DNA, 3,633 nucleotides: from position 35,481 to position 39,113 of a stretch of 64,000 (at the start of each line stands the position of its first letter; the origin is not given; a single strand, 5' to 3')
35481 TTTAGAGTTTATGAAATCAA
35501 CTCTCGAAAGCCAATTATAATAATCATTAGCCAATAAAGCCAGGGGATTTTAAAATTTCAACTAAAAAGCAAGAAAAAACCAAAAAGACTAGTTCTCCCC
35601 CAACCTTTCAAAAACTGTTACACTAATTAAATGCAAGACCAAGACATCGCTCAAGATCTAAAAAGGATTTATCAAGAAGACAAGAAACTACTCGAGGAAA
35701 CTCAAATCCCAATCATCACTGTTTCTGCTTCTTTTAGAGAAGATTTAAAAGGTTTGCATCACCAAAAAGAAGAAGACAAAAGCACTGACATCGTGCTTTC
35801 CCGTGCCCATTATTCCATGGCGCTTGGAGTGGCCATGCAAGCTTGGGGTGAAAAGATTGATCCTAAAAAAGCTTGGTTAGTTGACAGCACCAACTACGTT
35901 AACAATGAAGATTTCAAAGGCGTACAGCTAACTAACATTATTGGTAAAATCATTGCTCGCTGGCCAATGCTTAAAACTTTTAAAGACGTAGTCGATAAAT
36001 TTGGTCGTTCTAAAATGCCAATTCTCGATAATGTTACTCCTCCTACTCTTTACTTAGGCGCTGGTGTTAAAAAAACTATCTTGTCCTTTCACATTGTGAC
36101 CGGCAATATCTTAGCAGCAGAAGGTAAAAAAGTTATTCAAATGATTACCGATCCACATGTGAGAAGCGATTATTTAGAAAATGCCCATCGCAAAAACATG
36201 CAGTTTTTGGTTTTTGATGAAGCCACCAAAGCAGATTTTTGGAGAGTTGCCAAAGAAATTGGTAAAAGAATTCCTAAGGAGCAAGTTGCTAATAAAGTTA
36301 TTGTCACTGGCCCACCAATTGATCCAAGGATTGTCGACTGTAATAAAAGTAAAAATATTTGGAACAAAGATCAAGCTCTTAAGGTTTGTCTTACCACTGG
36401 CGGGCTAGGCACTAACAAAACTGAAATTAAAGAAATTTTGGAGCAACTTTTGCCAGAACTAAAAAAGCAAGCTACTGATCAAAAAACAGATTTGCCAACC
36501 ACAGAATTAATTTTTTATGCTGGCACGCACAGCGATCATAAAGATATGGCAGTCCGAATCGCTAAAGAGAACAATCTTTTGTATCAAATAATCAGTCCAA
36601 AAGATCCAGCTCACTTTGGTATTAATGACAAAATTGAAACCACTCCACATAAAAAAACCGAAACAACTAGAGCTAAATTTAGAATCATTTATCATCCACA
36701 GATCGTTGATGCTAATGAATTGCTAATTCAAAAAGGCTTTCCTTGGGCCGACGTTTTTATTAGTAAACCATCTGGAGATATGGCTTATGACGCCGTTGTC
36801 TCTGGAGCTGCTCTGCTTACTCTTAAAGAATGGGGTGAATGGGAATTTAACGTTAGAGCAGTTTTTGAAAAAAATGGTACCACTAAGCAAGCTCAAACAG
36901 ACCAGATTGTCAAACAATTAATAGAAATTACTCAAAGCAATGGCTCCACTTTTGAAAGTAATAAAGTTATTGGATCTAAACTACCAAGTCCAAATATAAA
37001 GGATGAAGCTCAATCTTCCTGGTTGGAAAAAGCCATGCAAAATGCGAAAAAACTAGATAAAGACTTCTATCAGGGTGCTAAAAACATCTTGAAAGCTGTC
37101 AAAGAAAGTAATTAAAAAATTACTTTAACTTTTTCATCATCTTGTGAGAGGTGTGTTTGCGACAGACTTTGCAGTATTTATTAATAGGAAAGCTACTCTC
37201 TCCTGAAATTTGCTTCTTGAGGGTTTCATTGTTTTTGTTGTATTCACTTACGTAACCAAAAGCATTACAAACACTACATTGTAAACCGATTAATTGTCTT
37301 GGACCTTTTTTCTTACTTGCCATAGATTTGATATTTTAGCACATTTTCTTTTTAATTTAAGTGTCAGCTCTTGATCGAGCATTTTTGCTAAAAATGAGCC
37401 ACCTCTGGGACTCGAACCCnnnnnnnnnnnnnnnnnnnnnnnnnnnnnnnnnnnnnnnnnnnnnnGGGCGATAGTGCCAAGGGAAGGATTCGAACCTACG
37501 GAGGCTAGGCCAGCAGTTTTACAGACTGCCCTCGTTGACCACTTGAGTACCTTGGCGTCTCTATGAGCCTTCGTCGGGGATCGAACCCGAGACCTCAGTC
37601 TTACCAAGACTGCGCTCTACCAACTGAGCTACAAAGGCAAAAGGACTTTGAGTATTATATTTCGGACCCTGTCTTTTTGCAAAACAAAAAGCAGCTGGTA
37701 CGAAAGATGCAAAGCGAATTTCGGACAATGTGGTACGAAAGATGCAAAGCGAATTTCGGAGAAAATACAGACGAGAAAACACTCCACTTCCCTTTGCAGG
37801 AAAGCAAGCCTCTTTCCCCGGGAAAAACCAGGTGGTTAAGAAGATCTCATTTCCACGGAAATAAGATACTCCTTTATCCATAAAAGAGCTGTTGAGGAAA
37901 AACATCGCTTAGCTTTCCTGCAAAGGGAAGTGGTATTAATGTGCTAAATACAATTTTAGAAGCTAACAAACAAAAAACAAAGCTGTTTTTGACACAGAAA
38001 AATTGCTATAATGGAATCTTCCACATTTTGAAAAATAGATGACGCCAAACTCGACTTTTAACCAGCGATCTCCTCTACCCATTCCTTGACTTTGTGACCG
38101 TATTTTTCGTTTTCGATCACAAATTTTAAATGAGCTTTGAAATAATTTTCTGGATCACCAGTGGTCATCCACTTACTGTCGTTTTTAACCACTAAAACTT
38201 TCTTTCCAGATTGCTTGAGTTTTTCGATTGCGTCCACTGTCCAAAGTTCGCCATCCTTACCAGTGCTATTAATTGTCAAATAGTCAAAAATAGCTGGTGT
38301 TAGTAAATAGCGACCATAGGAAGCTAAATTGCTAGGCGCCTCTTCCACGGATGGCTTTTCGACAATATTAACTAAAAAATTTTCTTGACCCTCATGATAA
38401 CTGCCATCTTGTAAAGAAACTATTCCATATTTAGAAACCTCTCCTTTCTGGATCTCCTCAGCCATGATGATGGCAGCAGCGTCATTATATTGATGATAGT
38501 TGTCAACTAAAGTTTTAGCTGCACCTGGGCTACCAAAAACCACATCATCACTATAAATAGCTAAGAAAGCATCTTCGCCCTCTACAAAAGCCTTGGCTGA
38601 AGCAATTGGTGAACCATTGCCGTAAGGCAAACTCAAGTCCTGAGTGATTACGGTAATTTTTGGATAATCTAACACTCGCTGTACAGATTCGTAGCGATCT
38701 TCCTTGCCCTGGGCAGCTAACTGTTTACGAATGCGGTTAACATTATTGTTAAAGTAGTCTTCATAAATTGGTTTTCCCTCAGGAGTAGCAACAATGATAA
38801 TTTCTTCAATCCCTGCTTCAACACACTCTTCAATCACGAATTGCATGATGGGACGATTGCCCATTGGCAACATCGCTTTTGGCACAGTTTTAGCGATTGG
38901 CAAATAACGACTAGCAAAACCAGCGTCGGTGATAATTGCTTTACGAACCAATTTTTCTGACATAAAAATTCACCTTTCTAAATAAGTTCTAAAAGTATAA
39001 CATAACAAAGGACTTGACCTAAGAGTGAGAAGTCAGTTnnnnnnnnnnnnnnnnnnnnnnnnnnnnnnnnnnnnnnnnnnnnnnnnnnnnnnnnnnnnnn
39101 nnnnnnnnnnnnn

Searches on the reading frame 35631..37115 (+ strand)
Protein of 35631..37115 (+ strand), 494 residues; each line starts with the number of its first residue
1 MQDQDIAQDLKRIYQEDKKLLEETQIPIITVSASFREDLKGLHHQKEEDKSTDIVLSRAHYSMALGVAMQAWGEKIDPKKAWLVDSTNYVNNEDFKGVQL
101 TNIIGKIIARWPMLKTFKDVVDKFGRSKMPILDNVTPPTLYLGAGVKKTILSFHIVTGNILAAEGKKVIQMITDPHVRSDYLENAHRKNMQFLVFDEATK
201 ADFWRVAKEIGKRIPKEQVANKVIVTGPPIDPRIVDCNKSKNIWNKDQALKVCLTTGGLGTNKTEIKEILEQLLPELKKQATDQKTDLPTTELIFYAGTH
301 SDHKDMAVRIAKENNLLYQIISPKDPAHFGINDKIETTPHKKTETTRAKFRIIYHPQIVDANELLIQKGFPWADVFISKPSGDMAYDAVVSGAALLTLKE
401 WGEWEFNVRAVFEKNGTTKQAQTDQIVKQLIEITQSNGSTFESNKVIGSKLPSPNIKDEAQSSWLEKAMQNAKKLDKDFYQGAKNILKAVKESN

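Call 26: search_protein_families(library=pfam, proteins=[window:35631-37115:+], max_evalue=0.001)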
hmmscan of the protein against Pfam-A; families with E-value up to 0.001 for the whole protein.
window:35631-37115:+ (494 aa): 1 family
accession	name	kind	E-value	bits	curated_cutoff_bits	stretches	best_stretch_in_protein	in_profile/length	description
PF22053.2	DUF6938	-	0.00022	21.4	27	1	236-389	24-160/236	Domain of unknown function (DUF6938)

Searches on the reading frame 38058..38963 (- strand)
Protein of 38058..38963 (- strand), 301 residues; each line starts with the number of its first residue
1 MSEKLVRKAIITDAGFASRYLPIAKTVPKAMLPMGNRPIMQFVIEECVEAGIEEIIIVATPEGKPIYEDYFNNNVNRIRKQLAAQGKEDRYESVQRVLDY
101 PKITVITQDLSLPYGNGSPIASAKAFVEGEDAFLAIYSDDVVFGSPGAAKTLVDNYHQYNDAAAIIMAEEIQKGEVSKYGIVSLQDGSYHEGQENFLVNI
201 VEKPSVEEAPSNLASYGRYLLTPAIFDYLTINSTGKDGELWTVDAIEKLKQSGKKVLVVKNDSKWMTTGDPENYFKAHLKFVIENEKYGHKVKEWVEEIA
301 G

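Call 26: search_protein_families(library=pfam, proteins=[window:38058-38963:-], max_evalue=0.001)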
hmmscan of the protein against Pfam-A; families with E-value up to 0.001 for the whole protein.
window:38058-38963:- (301 aa): 2 families
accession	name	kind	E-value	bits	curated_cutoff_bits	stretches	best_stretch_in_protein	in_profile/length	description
PF00483.29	NTP_transferase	-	9.9e-31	107.6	21.2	1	8-280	1-241/245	Nucleotidyl transferase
PF12804.13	NTP_transf_3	-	3.5e-08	34.2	27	1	10-168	2-123/160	MobA-like NTP transferase domain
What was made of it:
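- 38058..38963 (-): Context: divergent UTP-glucose-1-phosphate uridylyltransferase-like gene (NTP_transferase), the conserved upstream neighbour. Pfam (call 26).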
